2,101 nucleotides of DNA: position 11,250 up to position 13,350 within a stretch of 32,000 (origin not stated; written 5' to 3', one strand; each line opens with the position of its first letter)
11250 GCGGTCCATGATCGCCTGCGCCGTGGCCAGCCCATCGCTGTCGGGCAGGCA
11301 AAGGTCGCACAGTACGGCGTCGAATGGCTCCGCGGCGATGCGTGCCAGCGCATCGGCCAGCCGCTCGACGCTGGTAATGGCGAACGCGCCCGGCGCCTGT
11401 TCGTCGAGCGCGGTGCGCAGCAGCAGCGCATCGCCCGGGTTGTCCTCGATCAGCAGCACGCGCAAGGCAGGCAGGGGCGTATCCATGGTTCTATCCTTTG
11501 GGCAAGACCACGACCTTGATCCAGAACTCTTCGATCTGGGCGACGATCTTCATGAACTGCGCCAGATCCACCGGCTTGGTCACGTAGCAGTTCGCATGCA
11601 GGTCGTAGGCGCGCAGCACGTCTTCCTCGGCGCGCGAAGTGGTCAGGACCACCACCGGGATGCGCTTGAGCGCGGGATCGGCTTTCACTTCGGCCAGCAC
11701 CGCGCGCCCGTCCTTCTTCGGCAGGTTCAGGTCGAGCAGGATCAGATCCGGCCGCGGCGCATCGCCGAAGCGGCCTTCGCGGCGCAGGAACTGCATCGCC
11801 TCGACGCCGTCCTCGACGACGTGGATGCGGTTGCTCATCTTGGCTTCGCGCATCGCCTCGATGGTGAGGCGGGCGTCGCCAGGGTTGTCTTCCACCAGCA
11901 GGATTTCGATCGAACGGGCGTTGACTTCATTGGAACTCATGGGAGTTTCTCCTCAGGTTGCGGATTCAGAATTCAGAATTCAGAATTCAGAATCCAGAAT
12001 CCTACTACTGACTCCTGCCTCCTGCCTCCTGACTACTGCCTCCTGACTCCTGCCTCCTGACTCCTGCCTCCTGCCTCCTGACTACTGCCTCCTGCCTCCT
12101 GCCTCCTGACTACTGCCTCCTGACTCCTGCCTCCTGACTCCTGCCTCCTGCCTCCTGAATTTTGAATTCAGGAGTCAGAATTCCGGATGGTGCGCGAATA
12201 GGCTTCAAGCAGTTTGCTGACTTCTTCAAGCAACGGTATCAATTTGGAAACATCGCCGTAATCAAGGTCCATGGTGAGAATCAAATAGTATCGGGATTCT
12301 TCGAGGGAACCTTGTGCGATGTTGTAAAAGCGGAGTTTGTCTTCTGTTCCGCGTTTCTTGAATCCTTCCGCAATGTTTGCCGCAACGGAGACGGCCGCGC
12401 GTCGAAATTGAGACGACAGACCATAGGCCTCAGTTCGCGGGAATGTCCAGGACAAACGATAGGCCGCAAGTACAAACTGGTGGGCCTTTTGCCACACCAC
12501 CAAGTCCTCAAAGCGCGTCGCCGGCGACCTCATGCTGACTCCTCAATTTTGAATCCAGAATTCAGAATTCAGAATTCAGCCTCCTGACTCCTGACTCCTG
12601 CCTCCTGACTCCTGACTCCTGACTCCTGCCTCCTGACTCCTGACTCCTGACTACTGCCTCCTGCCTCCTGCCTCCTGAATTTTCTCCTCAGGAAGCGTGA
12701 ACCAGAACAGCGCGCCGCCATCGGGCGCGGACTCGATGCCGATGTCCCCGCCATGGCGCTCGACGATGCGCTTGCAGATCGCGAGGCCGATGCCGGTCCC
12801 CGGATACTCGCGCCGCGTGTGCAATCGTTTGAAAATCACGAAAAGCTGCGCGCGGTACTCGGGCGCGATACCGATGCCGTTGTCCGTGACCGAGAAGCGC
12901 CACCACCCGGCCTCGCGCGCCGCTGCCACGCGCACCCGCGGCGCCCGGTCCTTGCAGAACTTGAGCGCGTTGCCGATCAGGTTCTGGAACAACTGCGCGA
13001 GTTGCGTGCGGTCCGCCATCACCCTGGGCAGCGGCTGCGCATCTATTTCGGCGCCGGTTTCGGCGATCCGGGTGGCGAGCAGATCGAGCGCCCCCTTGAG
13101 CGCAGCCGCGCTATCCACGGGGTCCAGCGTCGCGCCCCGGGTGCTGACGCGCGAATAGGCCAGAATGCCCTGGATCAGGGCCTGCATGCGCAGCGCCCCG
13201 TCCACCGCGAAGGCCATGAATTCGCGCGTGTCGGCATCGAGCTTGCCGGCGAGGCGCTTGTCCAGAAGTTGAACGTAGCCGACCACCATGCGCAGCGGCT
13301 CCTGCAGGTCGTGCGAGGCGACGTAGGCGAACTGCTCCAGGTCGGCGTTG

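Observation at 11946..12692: Four-helix-bundle (Avd / 23S-IVS-like) gene cassette with heptamer arrays, inserted with a 12-bp duplication exactly at a coupled kinase/regulator junction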

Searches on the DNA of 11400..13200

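Call 41: search_rna_families(source=window, start=11400, end=13200, threshold=evalue, max_evalue=1)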
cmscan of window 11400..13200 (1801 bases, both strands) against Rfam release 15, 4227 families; matches with E-value up to 1: 0.
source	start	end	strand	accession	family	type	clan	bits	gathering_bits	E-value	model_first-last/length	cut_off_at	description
